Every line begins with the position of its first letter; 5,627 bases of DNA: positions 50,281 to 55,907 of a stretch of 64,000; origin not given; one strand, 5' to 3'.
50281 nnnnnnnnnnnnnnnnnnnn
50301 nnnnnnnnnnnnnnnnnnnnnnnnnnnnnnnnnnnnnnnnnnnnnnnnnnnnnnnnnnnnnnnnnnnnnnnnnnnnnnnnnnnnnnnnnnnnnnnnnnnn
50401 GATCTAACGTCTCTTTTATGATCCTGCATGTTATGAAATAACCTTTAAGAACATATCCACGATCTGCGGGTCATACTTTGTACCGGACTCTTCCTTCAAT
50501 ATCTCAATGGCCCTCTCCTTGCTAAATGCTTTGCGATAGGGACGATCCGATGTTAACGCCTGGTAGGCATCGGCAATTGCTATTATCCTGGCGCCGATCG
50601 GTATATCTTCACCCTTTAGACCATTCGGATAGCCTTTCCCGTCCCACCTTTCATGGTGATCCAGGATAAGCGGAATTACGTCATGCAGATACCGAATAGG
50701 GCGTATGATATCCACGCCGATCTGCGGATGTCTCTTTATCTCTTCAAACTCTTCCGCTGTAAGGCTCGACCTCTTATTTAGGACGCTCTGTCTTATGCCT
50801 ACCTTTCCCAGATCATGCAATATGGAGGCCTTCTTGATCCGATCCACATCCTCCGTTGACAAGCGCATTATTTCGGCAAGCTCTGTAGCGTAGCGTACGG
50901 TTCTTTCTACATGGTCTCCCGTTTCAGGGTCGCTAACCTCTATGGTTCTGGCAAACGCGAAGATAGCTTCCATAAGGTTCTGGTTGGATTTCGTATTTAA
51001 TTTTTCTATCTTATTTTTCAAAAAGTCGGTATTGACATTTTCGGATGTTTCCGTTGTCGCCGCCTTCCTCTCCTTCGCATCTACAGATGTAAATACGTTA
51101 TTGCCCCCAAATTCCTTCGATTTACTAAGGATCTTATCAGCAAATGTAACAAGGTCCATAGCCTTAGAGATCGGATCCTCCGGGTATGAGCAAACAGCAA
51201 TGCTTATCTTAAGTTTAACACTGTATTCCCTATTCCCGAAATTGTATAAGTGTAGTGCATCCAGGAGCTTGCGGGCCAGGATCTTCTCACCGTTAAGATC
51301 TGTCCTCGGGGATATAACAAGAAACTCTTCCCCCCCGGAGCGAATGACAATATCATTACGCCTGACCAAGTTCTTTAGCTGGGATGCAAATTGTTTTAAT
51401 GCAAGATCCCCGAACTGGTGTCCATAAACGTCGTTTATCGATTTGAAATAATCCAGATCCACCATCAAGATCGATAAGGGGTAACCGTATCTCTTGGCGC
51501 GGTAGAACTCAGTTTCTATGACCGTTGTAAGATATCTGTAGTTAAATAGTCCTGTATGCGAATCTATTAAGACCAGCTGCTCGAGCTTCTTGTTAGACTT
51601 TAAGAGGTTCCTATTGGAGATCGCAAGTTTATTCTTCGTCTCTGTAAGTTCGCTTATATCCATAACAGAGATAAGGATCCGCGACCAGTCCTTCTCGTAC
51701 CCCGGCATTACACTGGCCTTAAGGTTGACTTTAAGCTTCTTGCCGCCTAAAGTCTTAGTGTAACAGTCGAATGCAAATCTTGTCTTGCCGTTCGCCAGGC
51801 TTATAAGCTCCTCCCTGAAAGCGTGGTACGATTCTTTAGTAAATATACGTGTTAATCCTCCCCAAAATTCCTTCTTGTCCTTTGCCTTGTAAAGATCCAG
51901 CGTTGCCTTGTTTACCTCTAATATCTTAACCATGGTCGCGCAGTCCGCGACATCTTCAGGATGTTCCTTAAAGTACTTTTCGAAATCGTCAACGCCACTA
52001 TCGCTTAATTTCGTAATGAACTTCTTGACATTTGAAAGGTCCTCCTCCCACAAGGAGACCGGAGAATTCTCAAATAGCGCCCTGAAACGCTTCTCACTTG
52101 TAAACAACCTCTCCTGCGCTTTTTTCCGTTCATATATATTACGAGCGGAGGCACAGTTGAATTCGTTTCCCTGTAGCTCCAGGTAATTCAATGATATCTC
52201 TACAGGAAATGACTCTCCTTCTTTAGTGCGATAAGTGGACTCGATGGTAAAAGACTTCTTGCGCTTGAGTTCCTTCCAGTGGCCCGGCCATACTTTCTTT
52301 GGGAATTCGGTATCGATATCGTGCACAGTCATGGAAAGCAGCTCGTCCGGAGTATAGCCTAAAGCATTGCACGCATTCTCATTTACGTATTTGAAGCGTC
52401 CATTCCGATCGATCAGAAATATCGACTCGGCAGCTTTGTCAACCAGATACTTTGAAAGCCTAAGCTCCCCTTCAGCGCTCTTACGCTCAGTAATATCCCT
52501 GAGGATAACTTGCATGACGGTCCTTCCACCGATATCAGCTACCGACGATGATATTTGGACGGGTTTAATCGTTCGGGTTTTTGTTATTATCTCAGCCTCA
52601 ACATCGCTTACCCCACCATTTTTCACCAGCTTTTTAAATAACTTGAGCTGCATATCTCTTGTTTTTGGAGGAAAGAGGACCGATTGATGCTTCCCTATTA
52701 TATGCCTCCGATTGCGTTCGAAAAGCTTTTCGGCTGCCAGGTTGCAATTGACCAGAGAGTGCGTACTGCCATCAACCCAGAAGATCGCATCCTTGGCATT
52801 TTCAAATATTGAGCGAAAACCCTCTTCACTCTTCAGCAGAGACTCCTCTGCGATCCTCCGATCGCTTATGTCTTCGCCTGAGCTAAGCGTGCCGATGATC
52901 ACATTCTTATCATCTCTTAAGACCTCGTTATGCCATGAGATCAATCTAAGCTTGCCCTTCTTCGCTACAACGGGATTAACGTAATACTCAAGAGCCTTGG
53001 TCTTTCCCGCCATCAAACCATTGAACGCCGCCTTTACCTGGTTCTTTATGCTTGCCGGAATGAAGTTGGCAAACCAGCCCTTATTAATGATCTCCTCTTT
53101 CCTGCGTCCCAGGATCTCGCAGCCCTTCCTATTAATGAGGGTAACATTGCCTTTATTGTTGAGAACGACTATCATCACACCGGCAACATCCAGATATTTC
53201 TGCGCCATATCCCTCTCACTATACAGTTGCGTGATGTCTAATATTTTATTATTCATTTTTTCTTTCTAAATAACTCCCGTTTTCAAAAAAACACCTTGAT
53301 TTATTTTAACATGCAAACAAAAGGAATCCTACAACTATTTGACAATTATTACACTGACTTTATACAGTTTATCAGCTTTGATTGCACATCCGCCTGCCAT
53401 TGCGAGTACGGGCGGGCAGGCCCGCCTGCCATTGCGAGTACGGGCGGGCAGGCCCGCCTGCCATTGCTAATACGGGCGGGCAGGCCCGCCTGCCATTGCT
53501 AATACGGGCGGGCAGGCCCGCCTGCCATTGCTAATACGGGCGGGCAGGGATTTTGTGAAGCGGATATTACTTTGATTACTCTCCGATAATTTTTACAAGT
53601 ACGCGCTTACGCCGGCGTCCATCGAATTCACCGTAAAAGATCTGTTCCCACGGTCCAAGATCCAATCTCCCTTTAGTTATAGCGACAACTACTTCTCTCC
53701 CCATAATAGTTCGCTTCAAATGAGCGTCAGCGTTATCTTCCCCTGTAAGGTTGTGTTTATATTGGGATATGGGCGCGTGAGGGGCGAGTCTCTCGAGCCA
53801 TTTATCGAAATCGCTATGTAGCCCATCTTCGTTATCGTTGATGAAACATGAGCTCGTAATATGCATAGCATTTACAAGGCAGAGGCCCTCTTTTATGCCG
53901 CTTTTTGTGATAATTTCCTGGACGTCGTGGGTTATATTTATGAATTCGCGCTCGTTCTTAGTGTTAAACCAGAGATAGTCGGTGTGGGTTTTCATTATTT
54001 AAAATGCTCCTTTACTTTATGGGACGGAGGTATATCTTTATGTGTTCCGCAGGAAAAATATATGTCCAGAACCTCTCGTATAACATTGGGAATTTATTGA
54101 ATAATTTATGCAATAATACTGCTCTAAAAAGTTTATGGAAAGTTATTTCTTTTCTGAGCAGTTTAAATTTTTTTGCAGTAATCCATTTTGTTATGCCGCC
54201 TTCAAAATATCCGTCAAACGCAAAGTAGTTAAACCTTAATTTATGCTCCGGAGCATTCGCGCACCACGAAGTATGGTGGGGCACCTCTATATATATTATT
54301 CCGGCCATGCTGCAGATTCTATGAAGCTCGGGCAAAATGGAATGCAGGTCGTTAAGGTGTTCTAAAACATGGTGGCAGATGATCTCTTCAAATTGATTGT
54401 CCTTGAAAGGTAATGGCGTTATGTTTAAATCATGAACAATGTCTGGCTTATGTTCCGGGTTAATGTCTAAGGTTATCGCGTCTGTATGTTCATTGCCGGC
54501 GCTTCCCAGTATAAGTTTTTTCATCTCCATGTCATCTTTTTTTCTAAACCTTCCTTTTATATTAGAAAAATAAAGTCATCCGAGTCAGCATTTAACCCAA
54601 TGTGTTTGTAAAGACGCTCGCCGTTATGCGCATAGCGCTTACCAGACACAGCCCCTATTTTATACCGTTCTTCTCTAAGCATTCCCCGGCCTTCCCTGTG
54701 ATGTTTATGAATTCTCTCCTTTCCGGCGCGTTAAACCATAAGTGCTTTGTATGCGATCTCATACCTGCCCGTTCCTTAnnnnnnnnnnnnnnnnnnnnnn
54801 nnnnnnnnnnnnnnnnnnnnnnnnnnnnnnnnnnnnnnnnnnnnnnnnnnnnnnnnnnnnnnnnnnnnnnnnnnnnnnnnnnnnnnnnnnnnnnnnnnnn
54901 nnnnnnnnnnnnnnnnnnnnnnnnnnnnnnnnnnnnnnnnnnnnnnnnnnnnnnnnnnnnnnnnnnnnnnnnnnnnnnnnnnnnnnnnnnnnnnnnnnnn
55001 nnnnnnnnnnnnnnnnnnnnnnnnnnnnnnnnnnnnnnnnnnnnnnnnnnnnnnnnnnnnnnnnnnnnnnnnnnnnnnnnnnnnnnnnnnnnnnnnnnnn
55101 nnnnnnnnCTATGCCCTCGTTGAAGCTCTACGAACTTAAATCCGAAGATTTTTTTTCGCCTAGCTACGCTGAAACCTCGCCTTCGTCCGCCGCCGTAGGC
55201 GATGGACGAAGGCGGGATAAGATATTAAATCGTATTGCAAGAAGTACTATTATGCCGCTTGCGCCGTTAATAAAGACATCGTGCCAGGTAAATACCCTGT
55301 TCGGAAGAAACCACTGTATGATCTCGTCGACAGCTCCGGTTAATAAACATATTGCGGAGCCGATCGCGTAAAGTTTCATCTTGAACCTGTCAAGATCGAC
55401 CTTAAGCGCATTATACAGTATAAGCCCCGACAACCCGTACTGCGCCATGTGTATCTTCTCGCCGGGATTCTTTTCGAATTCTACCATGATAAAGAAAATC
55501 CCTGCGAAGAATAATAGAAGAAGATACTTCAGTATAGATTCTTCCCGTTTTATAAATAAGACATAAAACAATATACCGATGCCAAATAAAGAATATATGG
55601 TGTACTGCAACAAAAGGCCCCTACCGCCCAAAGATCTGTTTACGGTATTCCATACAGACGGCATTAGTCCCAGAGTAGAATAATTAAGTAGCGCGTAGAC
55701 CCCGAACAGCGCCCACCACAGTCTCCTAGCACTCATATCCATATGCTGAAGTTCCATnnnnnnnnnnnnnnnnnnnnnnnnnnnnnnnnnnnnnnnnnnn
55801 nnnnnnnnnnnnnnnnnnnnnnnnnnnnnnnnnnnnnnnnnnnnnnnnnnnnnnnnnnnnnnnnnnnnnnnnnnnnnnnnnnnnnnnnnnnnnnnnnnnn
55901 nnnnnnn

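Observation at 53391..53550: Five tandem 32-bp GC-rich hairpin repeats between yjbQ and the PAS-GGDEF-HD-GYP gene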

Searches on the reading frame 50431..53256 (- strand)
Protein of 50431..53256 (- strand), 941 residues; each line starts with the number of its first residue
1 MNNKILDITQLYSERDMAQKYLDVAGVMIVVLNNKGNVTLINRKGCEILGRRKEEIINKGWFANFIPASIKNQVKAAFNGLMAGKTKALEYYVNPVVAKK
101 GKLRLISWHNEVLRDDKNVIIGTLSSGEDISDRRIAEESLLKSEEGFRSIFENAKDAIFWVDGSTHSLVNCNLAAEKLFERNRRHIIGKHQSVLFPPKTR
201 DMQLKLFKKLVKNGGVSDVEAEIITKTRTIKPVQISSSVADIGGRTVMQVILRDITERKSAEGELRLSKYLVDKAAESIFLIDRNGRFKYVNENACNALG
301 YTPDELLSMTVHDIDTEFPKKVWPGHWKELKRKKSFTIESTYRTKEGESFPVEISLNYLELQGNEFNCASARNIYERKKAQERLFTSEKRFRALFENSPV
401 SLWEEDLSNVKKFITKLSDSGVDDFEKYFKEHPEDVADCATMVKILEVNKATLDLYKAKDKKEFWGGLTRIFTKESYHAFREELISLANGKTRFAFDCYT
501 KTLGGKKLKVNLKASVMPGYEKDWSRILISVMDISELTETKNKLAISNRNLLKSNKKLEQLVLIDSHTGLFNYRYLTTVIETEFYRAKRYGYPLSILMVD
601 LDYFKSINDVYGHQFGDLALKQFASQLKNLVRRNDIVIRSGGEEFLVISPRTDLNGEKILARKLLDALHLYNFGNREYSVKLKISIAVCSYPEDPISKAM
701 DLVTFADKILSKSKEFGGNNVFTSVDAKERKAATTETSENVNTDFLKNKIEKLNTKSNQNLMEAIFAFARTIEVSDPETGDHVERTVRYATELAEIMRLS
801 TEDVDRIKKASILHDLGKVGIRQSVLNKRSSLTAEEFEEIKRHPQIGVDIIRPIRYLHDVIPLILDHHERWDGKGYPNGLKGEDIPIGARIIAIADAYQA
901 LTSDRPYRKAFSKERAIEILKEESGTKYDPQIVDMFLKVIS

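Call 8: search_protein_families(library=pfam, proteins=[window:50431-53256:-])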
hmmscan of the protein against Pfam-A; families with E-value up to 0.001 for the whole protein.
window:50431-53256:- (941 aa): 9 families
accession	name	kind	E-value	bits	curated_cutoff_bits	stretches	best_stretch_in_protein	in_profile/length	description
PF13487.12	HD_5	-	7e-41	140.2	27.2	1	769-932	4-170/170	HD domain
PF00990.26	GGDEF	-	1.1e-35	123.3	23.8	1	563-719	2-160/161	Diguanylate cyclase, GGDEF domain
PF13426.13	PAS_9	-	5.8e-31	107.3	27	2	158-257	3-103/103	PAS domain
PF00989.32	PAS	-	3.7e-25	88.6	22.6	3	147-255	3-113/113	PAS fold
PF01966.28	HD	-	4.9e-23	82.1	22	1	780-900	2-115/116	HD domain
PF13188.13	PAS_8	-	8.4e-20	70.4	21.8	1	270-315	5-51/65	PAS domain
PF08448.16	PAS_4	-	1.4e-17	64.3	23.1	1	22-134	1-109/110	PAS fold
PF08447.18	PAS_3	-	9.5e-15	55.1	25.6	1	290-358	3-74/89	PAS fold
PF24820.1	Diguanyl_cycl_sensor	-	1.3e-09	38.4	28.1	0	29-78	9-57/109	Diguanylate cyclase-like sensor domain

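Call 19: find_homologous_proteins(query=window:50431-53256:-, max_evalue=1e-50)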
Query window:50431-53256:- (941 aa): 990 proteins with E <= 1e-50 among 8000 candidates; the best 120 are listed.
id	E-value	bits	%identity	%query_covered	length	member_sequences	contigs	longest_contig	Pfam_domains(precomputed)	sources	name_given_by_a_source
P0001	0.0e+0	2103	100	100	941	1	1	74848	PF08447.19,PF13426.14,PF13188.14,PF13487.13,PF24820.2,PF01966.29,PF08448.17,PF00989.32,PF00990.27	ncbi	ncbi:MAG: PAS domain S-box protein [Candidatus Omnitrophota bacterium]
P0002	2.1e-258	878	45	73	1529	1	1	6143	PF13426.14,PF13188.14,PF13185.13,PF13487.13,PF01966.29,PF13492.13,PF00990.27,PF13596.13,PF08447.19,PF12860.14,PF01590.33,PF08448.17,PF00989.32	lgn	-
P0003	1.5e-244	832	47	81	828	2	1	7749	PF08447.19,PF13426.14,PF13487.13,PF01966.29,PF08448.17,PF00989.32,PF00990.27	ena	-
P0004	1.8e-218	746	36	87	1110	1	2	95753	PF08447.19,PF13426.14,PF13188.14,PF13185.13,PF13487.13,PF01966.29,PF01590.33,PF08448.17,PF00989.32,PF00990.27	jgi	jgi:diguanylate cyclase (GGDEF)-like protein/PAS domain S-box-containing protein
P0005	2.4e-218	746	44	66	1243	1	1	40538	PF13426.14,PF13188.14,PF13185.13,PF13487.13,PF24820.2,PF01966.29,PF00990.27,PF13596.13,PF08447.19,PF01590.33,PF08448.17,PF00989.32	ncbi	-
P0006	4.5e-217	741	36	89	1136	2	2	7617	PF08447.19,PF13426.14,PF13188.14,PF13487.13,PF24820.2,PF01966.29,PF08448.17,PF00989.32,PF00990.27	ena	-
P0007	4.1e-215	735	59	44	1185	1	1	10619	PF08447.19,PF13426.14,PF13188.14,PF13487.13,PF24820.2,PF01966.29,PF01590.33,PF08448.17,PF00989.32,PF00990.27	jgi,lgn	jgi:diguanylate cyclase (GGDEF)-like protein/PAS domain S-box-containing protein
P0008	3.8e-212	725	45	60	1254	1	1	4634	PF08447.19,PF13426.14,PF13188.14,PF13185.13,PF13487.13,PF01966.29,PF01590.33,PF08448.17,PF00989.32,PF00990.27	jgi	jgi:diguanylate cyclase (GGDEF)-like protein/PAS domain S-box-containing protein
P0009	1.1e-207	710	52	48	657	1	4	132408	PF08447.19,PF13426.14,PF13188.14,PF13487.13,PF01966.29,PF08448.17,PF00989.32,PF00990.27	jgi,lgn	-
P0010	4.1e-206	705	59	42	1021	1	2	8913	PF08447.19,PF13426.14,PF13188.14,PF13185.13,PF13487.13,PF01966.29,PF01590.33,PF08448.17,PF00989.32,PF00990.27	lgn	-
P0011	1.7e-204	700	59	42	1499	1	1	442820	PF13426.14,PF13188.14,PF13185.13,PF13487.13,PF01966.29,PF13492.13,PF00990.27,PF08447.19,PF01590.33,PF10114.16,PF08448.17,PF00989.32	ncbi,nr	ncbi:MAG: PAS domain S-box protein [Candidatus Omnitrophica bacterium]|nr:PAS domain S-box protein [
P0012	9.4e-202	691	43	72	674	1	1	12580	PF08447.19,PF13426.14,PF13188.14,PF13487.13,PF24820.2,PF01966.29,PF08448.17,PF00989.32,PF00990.27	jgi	-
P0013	8.3e-199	681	58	44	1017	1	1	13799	PF08447.19,PF13426.14,PF13188.14,PF13185.13,PF13487.13,PF01966.29,PF01590.33,PF08448.17,PF13492.13,PF00989.32,PF00990.27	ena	-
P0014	1.2e-198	680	44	65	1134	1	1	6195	PF08447.19,PF13426.14,PF13188.14,PF13185.13,PF12860.14,PF13487.13,PF01966.29,PF01590.33,PF08448.17,PF00989.32,PF00990.27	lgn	-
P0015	7.5e-195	668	58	42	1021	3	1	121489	PF08447.19,PF13426.14,PF13188.14,PF13185.13,PF13487.13,PF01966.29,PF01590.33,PF08448.17,PF00989.32,PF00990.27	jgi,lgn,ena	-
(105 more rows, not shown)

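Call 21: find_encoding_contigs(protein=P0001, flank=10000, max_places=5)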
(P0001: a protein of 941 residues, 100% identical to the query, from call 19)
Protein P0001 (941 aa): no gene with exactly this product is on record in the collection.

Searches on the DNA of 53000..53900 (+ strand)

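Call 9: search_rna_families(source=window, start=53000, end=53900, threshold=evalue, max_evalue=10)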
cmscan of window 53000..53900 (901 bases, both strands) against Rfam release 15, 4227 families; matches with E-value up to 10: 10.
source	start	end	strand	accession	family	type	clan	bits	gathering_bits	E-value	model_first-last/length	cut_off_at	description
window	53388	53484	+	RF03038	nhaA-II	Cis-reg;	-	24.4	70.4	0.29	1-84/84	no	nhaA-II RNA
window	53434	53502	+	RF00945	mir-1226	Gene; miRNA;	-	21.7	95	0.26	1-75/75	no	mir-1226 microRNA precursor family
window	53439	53526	-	RF03877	mir-3937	Gene; miRNA;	-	21.4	84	0.18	1-102/102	no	mir-3937 microRNA precursor family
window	53446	53523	+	RF03219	mir-602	Gene; miRNA;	-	20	90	0.86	1-85/85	no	mir-602 microRNA precursor family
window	53440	53496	-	RF00864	mir-BART20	Gene; miRNA;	-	19.1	70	0.75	1-81/81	no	mir-BART20 microRNA precursor family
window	53420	53519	+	RF03206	mir-3102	Gene; miRNA;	-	18.1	61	3.8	1-104/104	no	mir-3102 microRNA precursor family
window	53408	53528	-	RF03666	MIR7724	Gene; miRNA;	-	17.7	100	0.75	1-169/169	no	MIR7724 microRNA precursor family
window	53446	53524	+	RF03982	mir-4865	Gene; miRNA;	-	15.6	100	8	1-84/84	no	mir-4865 microRNA precursor family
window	53463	53532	-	RF00367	mir-BHRF1-3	Gene; miRNA;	-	15.5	80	5.1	1-65/65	no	mir-BHRF1-3 microRNA precursor family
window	53470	53548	-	RF01394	isrK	Gene; sRNA;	-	13.2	50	4.3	1-77/77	no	isrK Hfq binding RNA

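Call 71: search_dna_similar(query=window:53453-53548:+, collection=plasmids, mode=distant, max_evalue=10, max_rows=25)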
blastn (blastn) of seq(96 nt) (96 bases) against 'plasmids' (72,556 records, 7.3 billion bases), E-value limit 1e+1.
Records with a match: 4; places in all: 4; records where one place covers at least 80% of the query: 0.
Best place of each record, by identity: >=99% 3; 95-99% 1.
By first word of the organism name: Streptomyces 2; Deinococcus 1; Pseudonocardia 1.
By predicted mobility (MOB-suite, as given by PLSDB): non-mobilizable 4.
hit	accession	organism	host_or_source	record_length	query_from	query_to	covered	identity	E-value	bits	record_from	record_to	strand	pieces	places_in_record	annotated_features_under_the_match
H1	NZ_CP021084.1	Deinococcus ficus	Ficus religiosa L.,cell ...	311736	25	80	50%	95.8%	8e-1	80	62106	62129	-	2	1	DEAD/DEAH box helicase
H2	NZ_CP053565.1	Pseudonocardia broussonetiae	plant,Broussonetia papyrifera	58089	21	72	42%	100.0%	3e+0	75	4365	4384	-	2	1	Tn3 family transposase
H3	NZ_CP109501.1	Streptomyces sp. NBC_01426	-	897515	23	73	40%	100.0%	9e+0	71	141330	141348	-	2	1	helix-turn-helix transcriptional regulator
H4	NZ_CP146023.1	Streptomyces sp. Q6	Cell cultrue,soil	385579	20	70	40%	100.0%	9e+0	71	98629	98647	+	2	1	none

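Call 72: search_dna_similar(query=window:53453-53548:+, collection=phages, mode=distant, max_evalue=10, max_rows=25)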
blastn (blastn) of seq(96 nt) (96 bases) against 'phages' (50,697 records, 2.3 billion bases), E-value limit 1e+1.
Records with a match: 1; places in all: 1; records where one place covers at least 80% of the query: 0.
Best place of each record, by identity: >=99% 1.
By first word of the organism name: Bacteriophage 1.
By host as written in the record: - 1.
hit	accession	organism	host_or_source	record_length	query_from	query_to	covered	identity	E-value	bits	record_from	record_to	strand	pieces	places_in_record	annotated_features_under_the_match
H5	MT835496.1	Bacteriophage sp.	human fecal samples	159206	23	73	40%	100.0%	3e+0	71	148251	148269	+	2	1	record has no annotation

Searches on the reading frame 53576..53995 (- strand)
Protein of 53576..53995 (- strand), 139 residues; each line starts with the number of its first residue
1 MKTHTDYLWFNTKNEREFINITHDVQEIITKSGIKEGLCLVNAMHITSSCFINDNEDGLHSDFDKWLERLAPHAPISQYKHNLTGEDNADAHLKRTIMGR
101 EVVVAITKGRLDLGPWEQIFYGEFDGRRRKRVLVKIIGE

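Call 8: search_protein_families(library=pfam, proteins=[window:53576-53995:-])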
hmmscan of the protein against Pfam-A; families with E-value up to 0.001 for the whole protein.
window:53576-53995:- (139 aa): 1 family
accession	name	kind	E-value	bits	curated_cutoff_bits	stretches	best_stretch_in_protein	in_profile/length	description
PF01894.22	UPF0047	-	3.5e-38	130.8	27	1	20-136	1-117/117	Uncharacterised protein family UPF0047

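Call 11: find_encoding_contigs(protein=window:53576-53995:-, flank=3000, max_places=10)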
Protein window:53576-53995:- (139 aa): no gene with exactly this product is on record in the collection.

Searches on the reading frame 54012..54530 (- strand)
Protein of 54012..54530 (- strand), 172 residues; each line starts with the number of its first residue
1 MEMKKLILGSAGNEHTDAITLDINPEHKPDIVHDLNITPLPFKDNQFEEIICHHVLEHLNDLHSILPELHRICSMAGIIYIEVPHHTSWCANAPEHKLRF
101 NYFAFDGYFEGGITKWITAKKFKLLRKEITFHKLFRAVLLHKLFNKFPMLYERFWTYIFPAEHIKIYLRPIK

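Call 8: search_protein_families(library=pfam, proteins=[window:54012-54530:-])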
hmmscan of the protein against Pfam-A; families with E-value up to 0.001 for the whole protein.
window:54012-54530:- (172 aa): 2 families
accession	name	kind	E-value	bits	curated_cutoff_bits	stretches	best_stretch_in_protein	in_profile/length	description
PF08241.18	Methyltransf_11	-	1.9e-08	35.3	21.2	1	33-81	47-95/95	Methyltransferase domain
PF13489.12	Methyltransf_23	-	1e-05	25.8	27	1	18-123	47-151/164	Methyltransferase domain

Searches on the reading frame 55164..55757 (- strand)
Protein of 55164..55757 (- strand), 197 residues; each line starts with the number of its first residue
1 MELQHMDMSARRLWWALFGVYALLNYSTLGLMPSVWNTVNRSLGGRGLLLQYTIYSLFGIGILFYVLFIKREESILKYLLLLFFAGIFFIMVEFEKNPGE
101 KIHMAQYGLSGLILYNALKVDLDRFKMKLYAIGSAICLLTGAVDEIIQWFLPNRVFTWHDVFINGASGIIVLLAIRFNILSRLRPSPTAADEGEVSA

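Call 8: search_protein_families(library=pfam, proteins=[window:55164-55757:-])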
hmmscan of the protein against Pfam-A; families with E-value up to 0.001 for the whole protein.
window:55164-55757:- (197 aa): 1 family
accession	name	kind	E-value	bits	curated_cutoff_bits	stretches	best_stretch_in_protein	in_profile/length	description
PF04892.17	VanZ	-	1.7e-06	29.1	30.1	1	57-176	6-123/126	VanZ like family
